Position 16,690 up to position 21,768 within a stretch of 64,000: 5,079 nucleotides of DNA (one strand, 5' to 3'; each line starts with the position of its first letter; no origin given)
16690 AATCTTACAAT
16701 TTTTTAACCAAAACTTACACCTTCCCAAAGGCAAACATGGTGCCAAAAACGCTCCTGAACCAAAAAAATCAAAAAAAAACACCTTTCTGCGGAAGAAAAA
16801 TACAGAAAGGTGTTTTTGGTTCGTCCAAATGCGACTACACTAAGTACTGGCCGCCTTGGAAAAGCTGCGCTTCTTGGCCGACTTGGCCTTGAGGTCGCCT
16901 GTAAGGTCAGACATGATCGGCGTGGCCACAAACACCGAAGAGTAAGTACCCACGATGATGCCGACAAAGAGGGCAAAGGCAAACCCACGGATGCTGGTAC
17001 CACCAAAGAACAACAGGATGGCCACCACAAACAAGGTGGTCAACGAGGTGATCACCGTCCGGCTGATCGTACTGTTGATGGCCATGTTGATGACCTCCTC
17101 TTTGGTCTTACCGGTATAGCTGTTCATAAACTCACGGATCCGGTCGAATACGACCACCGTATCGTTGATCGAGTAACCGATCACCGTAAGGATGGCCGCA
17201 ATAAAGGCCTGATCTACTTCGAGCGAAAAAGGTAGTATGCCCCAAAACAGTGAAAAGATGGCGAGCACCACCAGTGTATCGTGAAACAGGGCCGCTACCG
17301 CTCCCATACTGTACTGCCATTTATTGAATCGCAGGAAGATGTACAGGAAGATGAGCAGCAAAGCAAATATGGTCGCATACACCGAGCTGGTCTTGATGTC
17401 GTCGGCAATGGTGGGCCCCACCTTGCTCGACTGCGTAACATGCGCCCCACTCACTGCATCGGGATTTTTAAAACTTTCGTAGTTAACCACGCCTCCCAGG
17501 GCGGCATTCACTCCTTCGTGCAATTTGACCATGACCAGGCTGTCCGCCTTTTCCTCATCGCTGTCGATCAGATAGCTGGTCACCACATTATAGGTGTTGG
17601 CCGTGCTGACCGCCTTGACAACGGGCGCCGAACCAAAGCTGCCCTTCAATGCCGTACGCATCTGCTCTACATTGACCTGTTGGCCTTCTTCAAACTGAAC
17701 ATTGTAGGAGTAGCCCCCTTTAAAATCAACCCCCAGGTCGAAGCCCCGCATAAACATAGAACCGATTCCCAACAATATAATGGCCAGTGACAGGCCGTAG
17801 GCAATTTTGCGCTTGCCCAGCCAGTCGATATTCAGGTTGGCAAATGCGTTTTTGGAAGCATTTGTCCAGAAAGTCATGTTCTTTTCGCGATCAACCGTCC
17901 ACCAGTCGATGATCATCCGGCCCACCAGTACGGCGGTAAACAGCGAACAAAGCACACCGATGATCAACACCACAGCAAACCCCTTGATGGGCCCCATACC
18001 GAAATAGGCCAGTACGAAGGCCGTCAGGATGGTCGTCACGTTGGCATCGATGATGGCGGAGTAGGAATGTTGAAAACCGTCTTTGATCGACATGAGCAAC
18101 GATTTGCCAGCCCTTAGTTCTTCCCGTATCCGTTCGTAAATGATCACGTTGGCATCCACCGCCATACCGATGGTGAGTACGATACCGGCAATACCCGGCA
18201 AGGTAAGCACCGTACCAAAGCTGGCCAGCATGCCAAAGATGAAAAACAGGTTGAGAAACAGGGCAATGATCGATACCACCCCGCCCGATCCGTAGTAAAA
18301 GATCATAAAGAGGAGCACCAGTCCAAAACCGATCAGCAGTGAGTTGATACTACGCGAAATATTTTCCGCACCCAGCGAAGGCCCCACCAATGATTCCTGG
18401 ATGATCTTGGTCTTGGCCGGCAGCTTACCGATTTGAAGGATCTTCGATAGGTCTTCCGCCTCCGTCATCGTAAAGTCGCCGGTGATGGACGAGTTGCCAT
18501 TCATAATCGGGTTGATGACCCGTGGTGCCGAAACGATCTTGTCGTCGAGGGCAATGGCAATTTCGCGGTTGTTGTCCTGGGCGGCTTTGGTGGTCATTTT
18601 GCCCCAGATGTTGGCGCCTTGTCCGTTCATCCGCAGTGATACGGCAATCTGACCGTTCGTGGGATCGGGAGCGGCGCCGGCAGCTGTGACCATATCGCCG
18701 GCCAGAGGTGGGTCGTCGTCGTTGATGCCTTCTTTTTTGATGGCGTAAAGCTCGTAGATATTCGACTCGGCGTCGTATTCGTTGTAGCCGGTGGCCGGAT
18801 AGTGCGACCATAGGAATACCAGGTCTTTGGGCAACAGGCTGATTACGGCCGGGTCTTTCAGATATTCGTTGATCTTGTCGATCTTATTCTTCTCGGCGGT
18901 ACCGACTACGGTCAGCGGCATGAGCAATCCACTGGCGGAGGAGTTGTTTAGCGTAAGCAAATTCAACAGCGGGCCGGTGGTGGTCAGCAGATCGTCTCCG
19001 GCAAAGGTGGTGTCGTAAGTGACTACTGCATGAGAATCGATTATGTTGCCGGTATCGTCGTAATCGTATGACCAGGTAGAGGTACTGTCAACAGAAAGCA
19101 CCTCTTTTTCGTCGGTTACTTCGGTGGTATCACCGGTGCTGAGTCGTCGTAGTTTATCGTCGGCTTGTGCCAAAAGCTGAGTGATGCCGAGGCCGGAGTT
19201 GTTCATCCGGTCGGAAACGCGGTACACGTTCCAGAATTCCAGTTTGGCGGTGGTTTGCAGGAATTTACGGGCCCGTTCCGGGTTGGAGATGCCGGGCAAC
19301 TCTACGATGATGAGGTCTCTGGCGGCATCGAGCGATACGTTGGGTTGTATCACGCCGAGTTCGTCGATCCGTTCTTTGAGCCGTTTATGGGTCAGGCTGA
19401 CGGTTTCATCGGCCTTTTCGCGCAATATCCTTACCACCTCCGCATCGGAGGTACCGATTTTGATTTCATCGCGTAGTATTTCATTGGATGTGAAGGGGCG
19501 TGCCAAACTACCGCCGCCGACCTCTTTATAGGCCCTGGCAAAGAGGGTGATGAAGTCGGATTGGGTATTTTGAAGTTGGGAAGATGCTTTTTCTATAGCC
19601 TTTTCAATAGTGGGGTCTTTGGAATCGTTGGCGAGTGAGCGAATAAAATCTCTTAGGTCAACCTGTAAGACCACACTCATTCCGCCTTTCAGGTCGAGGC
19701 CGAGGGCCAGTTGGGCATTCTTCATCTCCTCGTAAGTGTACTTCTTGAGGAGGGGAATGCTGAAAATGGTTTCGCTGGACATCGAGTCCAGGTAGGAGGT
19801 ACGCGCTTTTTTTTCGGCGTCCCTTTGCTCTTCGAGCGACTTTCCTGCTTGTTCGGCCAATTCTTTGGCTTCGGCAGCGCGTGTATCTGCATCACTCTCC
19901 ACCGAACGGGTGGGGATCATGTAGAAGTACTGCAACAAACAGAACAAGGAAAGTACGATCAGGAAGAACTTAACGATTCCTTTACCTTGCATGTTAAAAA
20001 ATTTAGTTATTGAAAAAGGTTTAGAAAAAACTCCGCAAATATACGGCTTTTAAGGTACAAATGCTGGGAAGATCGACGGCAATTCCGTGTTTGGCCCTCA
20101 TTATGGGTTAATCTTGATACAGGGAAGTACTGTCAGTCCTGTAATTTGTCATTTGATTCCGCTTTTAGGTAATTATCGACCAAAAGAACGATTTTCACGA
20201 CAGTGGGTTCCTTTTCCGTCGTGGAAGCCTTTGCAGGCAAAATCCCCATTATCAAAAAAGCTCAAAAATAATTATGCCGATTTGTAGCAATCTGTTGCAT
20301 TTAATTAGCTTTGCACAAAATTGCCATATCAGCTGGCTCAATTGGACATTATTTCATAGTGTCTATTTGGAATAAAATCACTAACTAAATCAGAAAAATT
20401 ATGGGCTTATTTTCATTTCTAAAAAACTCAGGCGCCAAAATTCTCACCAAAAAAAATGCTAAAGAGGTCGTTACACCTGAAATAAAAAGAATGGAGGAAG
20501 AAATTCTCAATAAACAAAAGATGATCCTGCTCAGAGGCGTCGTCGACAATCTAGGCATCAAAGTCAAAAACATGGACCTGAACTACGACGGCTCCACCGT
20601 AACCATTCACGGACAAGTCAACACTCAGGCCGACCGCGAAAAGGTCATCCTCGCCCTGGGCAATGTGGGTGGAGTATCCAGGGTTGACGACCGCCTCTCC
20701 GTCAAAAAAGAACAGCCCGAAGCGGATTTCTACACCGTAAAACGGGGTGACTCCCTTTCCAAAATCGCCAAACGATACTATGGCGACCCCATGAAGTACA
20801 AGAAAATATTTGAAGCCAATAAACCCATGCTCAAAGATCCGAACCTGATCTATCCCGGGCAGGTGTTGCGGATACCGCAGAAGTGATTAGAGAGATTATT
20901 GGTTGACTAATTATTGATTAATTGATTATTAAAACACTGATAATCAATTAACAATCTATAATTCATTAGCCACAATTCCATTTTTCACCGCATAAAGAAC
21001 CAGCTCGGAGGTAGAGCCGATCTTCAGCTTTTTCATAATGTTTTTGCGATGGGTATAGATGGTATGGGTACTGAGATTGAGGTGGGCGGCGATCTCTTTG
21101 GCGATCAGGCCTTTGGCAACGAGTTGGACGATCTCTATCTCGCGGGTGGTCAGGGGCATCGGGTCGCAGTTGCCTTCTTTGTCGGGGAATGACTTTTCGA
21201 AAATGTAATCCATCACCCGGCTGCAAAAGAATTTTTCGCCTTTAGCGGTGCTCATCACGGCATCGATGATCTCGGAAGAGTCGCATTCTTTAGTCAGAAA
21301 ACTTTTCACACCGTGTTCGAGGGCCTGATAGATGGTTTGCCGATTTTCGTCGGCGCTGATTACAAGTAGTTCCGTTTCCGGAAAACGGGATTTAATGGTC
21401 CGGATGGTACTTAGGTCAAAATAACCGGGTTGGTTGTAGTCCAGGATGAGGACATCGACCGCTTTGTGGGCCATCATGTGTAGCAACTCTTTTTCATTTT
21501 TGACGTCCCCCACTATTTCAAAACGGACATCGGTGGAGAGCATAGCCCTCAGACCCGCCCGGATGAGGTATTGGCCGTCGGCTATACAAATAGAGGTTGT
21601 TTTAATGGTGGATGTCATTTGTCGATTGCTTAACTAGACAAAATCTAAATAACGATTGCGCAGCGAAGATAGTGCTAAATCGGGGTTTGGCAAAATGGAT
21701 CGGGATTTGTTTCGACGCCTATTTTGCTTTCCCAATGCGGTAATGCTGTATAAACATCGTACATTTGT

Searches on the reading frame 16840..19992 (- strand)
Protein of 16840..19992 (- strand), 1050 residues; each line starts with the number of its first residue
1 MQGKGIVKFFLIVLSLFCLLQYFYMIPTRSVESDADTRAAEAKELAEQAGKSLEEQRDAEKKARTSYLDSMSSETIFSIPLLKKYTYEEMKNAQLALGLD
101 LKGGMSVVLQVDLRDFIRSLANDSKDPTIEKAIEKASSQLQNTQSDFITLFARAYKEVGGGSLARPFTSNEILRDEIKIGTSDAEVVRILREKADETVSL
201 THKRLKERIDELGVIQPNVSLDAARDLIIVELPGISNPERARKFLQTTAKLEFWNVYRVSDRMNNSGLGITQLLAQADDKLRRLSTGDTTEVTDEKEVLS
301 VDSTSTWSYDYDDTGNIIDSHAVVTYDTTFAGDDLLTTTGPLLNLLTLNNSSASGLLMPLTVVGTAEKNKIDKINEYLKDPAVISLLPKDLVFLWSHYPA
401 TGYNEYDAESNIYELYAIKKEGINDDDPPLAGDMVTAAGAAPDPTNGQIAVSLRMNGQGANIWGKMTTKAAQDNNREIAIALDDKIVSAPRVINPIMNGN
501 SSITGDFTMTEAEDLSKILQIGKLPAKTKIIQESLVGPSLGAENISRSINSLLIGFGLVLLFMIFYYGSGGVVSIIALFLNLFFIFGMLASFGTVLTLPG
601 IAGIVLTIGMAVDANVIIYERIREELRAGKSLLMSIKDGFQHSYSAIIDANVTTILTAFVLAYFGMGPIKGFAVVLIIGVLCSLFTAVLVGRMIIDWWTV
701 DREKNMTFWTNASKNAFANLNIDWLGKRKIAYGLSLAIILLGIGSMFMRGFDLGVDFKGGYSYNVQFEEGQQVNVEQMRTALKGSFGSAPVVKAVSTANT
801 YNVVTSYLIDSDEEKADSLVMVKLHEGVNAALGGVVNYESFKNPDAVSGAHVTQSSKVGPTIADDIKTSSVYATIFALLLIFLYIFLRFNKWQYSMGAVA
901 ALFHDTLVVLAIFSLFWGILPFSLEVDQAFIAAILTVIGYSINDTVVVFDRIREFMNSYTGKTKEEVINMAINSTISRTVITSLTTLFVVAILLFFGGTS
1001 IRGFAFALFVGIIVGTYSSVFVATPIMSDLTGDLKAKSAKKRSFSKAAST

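Call 18: search_protein_families(library=pfam, proteins=[window:16840-19992:-])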
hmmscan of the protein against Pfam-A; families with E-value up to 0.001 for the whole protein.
window:16840-19992:- (1050 aa): 6 families
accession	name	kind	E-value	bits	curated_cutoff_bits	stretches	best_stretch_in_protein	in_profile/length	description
PF02355.23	SecD_SecF_C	-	6.1e-79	264.3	20.5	2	850-1030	13-186/189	Protein export membrane protein SecD/SecF, C-terminal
PF22599.2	SecDF_P1_head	-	9.3e-24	84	27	1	426-526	17-114/114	SecDF, P1 head subdomain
PF21760.3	SecD_1st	-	1.1e-14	54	27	1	204-256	7-58/60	Protein translocase subunit SecDF, P1 domain, N-terminal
PF07549.19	Sec_GG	-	1.8e-10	40.4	20.3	1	745-769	2-26/28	SecD/SecF GG Motif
PF00873.25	ACR_tran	-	3.8e-07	28.7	28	1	545-704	330-495/1021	AcrB/AcrD/AcrF family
PF03176.21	MMPL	-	1.3e-06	28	20.5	1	554-688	151-292/333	MMPL family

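Call 22: find_homologous_proteins(query=window:16843-19992:-)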
Query window:16843-19992:- (1050 aa): 3623 proteins with E <= 0.001 among 8000 candidates; the best 120 are listed.
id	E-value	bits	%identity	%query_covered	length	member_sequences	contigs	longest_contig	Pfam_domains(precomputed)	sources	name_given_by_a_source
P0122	0.0e+0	2293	100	100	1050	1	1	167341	PF21760.4,PF03176.22,PF22599.3,PF02355.23,PF00873.26,PF07549.20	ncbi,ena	-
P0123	0.0e+0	1874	82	98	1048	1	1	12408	PF21760.4,PF22599.3,PF02355.23,PF00873.26,PF07549.20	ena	-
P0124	0.0e+0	1772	78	100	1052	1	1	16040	PF21760.4,PF22599.3,PF02355.23,PF00873.26,PF07549.20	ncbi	ncbi:MAG: protein translocase subunit SecDF [Saprospiraceae bacterium]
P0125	0.0e+0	1741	76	100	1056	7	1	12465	PF21760.4,PF22599.3,PF02355.23,PF07549.20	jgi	jgi:SecD/SecF fusion protein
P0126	0.0e+0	1678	72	100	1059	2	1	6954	PF21760.4,PF03176.22,PF22599.3,PF02355.23,PF00873.26,PF07549.20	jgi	jgi:SecD/SecF fusion protein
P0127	0.0e+0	1622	72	98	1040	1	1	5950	PF21760.4,PF22599.3,PF02355.23,PF00873.26,PF07549.20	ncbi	-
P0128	0.0e+0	1618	71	100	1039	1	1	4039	PF21760.4,PF22599.3,PF02355.23,PF00873.26,PF07549.20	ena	-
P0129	0.0e+0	1591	70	98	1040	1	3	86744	PF21760.4,PF22599.3,PF02355.23,PF00873.26,PF07549.20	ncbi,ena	-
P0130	0.0e+0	1569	70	98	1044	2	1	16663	PF21760.4,PF22599.3,PF02355.23,PF00873.26,PF07549.20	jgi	-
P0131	0.0e+0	1557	70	100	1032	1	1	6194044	PF21760.4,PF03176.22,PF22599.3,PF02355.23,PF00873.26,PF07549.20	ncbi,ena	-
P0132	0.0e+0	1540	69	100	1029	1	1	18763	PF21760.4,PF03176.22,PF22599.3,PF02355.23,PF07549.20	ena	-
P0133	0.0e+0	1503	68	100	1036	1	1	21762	PF21760.4,PF03176.22,PF22599.3,PF02355.23,PF07549.20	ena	-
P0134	0.0e+0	1492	66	100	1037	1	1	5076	PF21760.4,PF03176.22,PF22599.3,PF02355.23,PF07549.20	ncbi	ncbi:MAG: protein translocase subunit SecDF [Bacteroidota bacterium]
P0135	0.0e+0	1491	67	100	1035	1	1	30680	PF21760.4,PF03176.22,PF22599.3,PF02355.23,PF00873.26,PF07549.20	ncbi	ncbi:MAG: protein translocase subunit SecDF [Bacteroidota bacterium]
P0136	0.0e+0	1476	66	100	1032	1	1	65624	PF21760.4,PF03176.22,PF22599.3,PF02355.23,PF07549.20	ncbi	ncbi:MAG: protein translocase subunit SecDF [Bacteroidota bacterium]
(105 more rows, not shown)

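Call 23: find_encoding_contigs(protein=P0123, flank=6000, max_places=3)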
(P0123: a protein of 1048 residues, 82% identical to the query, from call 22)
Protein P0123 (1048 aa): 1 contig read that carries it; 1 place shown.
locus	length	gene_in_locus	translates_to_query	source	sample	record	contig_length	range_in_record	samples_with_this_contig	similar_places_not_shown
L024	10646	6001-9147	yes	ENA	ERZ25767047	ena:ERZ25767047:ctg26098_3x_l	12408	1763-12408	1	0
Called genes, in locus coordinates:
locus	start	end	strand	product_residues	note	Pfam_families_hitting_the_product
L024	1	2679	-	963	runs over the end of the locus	PF00085:Thioredoxin (faint), PF00578:AhpC-TSA, PF08534:Redoxin, PF13905:Thioredoxin_8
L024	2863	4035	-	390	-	PF00586:AIRS, PF02769:AIRS_C (weak)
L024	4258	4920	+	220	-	PF00072:Response_reg, PF00196:GerE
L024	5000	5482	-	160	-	PF04972:BON, PF01476:LysM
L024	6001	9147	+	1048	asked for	PF21760:SecD_1st, PF22599:SecDF_P1_head, PF02355:SecD_SecF_C, PF00873:ACR_tran (faint), PF07549:Sec_GG (weak), PF02355:SecD_SecF_C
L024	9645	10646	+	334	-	?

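Call 24: find_encoding_contigs(protein=P0124, flank=6000, max_places=3)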
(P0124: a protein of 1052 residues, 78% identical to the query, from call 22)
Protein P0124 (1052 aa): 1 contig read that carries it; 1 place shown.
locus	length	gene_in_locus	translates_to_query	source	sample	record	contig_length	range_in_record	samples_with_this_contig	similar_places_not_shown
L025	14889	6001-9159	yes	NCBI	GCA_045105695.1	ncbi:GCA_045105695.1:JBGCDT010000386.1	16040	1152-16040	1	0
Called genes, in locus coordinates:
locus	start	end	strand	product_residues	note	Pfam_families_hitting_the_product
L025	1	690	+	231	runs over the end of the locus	PF08239:SH3_3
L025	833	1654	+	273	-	PF00702:Hydrolase (faint), PF08282:Hydrolase_3, PF05116:S6PP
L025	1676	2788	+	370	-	-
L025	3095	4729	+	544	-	PF01235:Na_Ala_symp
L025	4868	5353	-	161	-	PF04972:BON, PF01476:LysM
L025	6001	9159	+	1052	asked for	PF21760:SecD_1st, PF22599:SecDF_P1_head, PF00873:ACR_tran (faint), PF02355:SecD_SecF_C, PF07549:Sec_GG (weak), PF02355:SecD_SecF_C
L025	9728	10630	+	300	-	PF00850:Hist_deacetyl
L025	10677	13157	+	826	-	PF17764:PriA_3primeBD, PF00270:DEAD, PF04851:ResIII, PF20720:nSTAND3 (faint), PF00271:Helicase_C (faint), PF18319:Zn_ribbon_PriA, PF18074:PriA_C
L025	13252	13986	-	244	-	PF03932:CutC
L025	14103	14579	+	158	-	-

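Call 25: find_encoding_contigs(protein=P0125, flank=6000, max_places=3)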
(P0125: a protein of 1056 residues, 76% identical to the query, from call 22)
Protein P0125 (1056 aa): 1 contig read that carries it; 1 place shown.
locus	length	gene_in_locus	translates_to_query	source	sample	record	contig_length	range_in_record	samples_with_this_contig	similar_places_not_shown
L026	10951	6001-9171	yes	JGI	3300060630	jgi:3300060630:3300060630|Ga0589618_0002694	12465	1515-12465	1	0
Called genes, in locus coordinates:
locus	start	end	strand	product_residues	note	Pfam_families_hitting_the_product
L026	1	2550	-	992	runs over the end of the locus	PF08239:SH3_3 (faint), PF00578:AhpC-TSA, PF08534:Redoxin, PF13905:Thioredoxin_8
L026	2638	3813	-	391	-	PF00586:AIRS, PF02769:AIRS_C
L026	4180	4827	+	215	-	PF00072:Response_reg, PF00196:GerE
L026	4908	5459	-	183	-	PF04972:BON, PF01476:LysM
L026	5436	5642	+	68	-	-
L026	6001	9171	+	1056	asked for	PF21760:SecD_1st, PF22599:SecDF_P1_head, PF02355:SecD_SecF_C, PF07549:Sec_GG (weak), PF02355:SecD_SecF_C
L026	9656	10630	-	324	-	PF13091:PLDc_2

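Call 46: find_encoding_contigs(protein=P0131, flank=3000, max_places=2)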
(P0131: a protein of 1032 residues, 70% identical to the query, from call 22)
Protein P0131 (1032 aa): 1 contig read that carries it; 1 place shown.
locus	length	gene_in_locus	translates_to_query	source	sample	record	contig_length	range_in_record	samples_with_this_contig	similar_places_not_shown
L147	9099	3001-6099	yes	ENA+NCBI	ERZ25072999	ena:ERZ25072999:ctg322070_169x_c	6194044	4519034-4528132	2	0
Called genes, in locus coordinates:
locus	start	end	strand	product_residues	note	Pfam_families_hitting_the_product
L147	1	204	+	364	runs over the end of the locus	PF04784:DUF547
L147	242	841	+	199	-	-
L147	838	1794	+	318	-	PF00389:2-Hacid_dh, PF02826:2-Hacid_dh_C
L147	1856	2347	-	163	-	PF04972:BON, PF01476:LysM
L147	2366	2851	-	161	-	PF04972:BON, PF01476:LysM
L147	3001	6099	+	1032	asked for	PF21760:SecD_1st, PF22599:SecDF_P1_head, PF00873:ACR_tran (weak), PF02355:SecD_SecF_C, PF03176:MMPL (weak), PF07549:Sec_GG, PF02355:SecD_SecF_C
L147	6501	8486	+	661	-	PF07676:PD40 (faint), PF00691:OmpA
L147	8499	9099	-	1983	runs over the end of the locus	PF01483:P_proprotein (weak), PF06832:BiPBP_C (faint), PF00629:MAM, PF11617:Cu-binding_MopE, PF19081:Ig_7 (faint), PF08940:DUF1918 (faint), PF13573:SprB, PF18962:Por_Secre_tail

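Call 47: find_encoding_contigs(protein=P0129, flank=3000, max_places=2)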
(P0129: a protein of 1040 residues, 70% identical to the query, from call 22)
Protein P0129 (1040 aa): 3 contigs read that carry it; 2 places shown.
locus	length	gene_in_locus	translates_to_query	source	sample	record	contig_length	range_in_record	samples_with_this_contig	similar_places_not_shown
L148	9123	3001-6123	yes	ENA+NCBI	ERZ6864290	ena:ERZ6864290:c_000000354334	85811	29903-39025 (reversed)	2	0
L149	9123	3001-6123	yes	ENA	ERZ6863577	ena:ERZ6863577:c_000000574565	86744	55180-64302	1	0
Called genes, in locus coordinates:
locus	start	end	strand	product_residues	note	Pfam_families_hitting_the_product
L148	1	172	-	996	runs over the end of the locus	PF00578:AhpC-TSA, PF08534:Redoxin, PF13905:Thioredoxin_8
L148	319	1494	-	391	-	PF00586:AIRS, PF02769:AIRS_C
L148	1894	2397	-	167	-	PF04972:BON, PF01476:LysM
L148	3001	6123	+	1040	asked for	PF21760:SecD_1st, PF22599:SecDF_P1_head, PF00873:ACR_tran (faint), PF02355:SecD_SecF_C, PF07549:Sec_GG (weak), PF02355:SecD_SecF_C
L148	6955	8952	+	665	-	PF07676:PD40 (faint), PF00691:OmpA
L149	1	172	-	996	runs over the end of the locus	PF00578:AhpC-TSA, PF08534:Redoxin, PF13905:Thioredoxin_8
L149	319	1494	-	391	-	PF00586:AIRS, PF02769:AIRS_C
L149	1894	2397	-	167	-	PF04972:BON, PF01476:LysM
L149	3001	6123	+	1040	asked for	PF21760:SecD_1st, PF22599:SecDF_P1_head, PF00873:ACR_tran (faint), PF02355:SecD_SecF_C, PF07549:Sec_GG (weak), PF02355:SecD_SecF_C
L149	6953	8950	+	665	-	PF07676:PD40 (faint), PF00691:OmpA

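Call 48: find_encoding_contigs(protein=P0126, flank=3000, max_places=2)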
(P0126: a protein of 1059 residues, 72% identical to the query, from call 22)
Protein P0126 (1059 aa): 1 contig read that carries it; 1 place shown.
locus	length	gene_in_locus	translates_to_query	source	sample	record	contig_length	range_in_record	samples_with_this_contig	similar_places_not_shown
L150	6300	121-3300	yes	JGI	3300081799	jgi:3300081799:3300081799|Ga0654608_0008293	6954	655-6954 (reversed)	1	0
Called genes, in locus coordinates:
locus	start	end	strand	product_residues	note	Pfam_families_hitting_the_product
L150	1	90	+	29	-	?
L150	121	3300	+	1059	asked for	PF21760:SecD_1st, PF22599:SecDF_P1_head, PF00873:ACR_tran (faint), PF02355:SecD_SecF_C, PF03176:MMPL (faint), PF07549:Sec_GG (weak), PF02355:SecD_SecF_C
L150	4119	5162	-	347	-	PF13091:PLDc_2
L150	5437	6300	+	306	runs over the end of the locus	PF00850:Hist_deacetyl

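Call 54: find_encoding_contigs(protein=P0127, flank=3000, max_places=2)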
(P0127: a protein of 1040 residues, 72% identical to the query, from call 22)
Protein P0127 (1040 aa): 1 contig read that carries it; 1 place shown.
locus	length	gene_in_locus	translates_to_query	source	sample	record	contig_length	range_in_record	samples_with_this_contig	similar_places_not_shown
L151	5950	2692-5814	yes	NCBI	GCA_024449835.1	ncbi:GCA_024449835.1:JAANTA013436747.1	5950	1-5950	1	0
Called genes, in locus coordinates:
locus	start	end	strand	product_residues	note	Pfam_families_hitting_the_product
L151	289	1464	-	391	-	PF00586:AIRS, PF02769:AIRS_C (weak)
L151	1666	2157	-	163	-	PF04972:BON, PF01476:LysM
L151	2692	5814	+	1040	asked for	PF07549:Sec_GG (faint), PF21760:SecD_1st, PF22599:SecDF_P1_head, PF00873:ACR_tran (faint), PF02355:SecD_SecF_C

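Call 55: find_encoding_contigs(protein=P0130, flank=3000, max_places=2)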
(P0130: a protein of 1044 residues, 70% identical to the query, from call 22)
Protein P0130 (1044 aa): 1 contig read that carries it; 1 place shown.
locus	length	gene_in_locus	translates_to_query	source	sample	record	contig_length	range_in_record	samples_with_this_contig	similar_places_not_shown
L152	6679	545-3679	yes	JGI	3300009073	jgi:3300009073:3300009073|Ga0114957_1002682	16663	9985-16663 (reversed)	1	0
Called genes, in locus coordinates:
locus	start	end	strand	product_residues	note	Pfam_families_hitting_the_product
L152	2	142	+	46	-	?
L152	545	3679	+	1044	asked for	PF21760:SecD_1st, PF22599:SecDF_P1_head, PF00873:ACR_tran (faint), PF02355:SecD_SecF_C, PF07549:Sec_GG (weak), PF02355:SecD_SecF_C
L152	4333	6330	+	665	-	PF07676:PD40 (faint), PF00691:OmpA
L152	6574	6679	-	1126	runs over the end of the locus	PF13573:SprB (weak), PF18962:Por_Secre_tail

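Call 70: find_encoding_contigs(protein=P0132, flank=3000, max_places=3)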
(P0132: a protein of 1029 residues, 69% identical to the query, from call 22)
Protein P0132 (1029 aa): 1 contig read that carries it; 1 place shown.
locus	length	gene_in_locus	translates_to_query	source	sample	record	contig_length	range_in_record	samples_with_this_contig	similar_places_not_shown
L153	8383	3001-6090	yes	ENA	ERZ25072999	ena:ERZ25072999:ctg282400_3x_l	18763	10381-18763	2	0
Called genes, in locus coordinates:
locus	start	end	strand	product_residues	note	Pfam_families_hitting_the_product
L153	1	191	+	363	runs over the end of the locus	PF04784:DUF547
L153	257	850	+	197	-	-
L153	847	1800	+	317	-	PF00389:2-Hacid_dh, PF02826:2-Hacid_dh_C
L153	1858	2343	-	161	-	PF04972:BON, PF01476:LysM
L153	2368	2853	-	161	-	PF04972:BON, PF01476:LysM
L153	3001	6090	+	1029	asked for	PF21760:SecD_1st, PF22599:SecDF_P1_head, PF02355:SecD_SecF_C, PF03176:MMPL (faint), PF07549:Sec_GG (weak), PF02355:SecD_SecF_C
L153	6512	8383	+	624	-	?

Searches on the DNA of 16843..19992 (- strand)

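Call 74: search_rna_families(source=L150, start=3300, end=4200, threshold=evalue, max_evalue=1)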
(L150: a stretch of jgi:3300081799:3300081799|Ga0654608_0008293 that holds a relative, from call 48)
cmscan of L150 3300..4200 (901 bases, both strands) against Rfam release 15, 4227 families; matches with E-value up to 1: 13.
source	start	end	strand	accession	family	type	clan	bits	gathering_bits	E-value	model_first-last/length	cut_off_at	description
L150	3325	3394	-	RF01470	rli38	Gene; sRNA;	-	33.4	49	0.012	1-150/150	no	Listeria sRNA rli38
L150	3321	3387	+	RF01770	rimP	Cis-reg; leader;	-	24.5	47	0.17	27-102/102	no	Gammaprotebacteria rimP leader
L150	3317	3367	+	RF02399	NsiR1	Gene; sRNA;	-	24.3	39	0.023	1-60/60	no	Nitrogen stress-induced RNA 1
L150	3300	3374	+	RF00557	L10_leader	Cis-reg; leader;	-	23.8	44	0.15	58-138/138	5'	Ribosomal protein L10 leader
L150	3308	3368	+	RF00042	CopA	Gene; antisense;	-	22.8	60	0.19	1-92/92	no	CopA-like RNA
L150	3414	3512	+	RF01772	rnk_pseudo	Cis-reg; leader;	-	22.6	55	0.28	1-108/108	no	Pseudomonas rnk leader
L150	3741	3806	-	RF00660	mir-214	Gene; miRNA;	-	20.9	66.7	0.034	1-101/101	no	mir-214 microRNA precursor family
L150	3327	3363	+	RF04157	MIR9486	Gene; miRNA;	-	20.3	100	0.28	1-119/119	no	MIR9486 microRNA precursor family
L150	3329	3413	-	RF01416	NrrF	Gene; antisense;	-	19.7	60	0.23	1-160/160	no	NrrF RNA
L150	3329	3433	-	RF01822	RsaJ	Gene; sRNA;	-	18.7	100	0.059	1-287/287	no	RNA Staph. aureus A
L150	3652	3723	-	RF01295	SCARNA7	Gene; snRNA; snoRNA; scaRNA;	-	17.7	65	0.055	1-330/330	no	Small Cajal body-specific RNA 7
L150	3440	3501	-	RF02823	LPR69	Gene; sRNA;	-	17.2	40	0.74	1-82/82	no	Legionella RNA 69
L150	3329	3362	+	RF01822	RsaJ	Gene; sRNA;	-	16.2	100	0.29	254-287/287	no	RNA Staph. aureus A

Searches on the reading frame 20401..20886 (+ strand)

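Call 18: search_protein_families(library=pfam, proteins=[window:20401-20886:+])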
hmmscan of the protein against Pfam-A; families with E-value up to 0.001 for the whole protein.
window:20401-20886:+ (161 aa): 2 families
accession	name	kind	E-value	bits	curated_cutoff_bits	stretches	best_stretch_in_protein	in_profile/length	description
PF01476.26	LysM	-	6.4e-15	55.3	20.9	1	111-159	1-43/43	LysM domain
PF04972.22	BON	-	2.5e-08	34.5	27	1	51-102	17-68/69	BON domain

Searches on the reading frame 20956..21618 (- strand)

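Call 18: search_protein_families(library=pfam, proteins=[window:20956-21618:-])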
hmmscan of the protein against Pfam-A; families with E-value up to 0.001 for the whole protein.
window:20956-21618:- (220 aa): 3 families
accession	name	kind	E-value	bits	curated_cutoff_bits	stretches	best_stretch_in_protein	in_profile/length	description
PF00196.25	GerE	-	1.5e-17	63.4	23.5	1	155-210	2-57/57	Bacterial regulatory proteins, luxR family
PF00072.30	Response_reg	-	8.7e-17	61.7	30.2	1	10-121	1-110/111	Response regulator receiver domain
PF13384.12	HTH_23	-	2.4e-05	24.4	24.6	1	159-193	6-40/50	Homeodomain-like domain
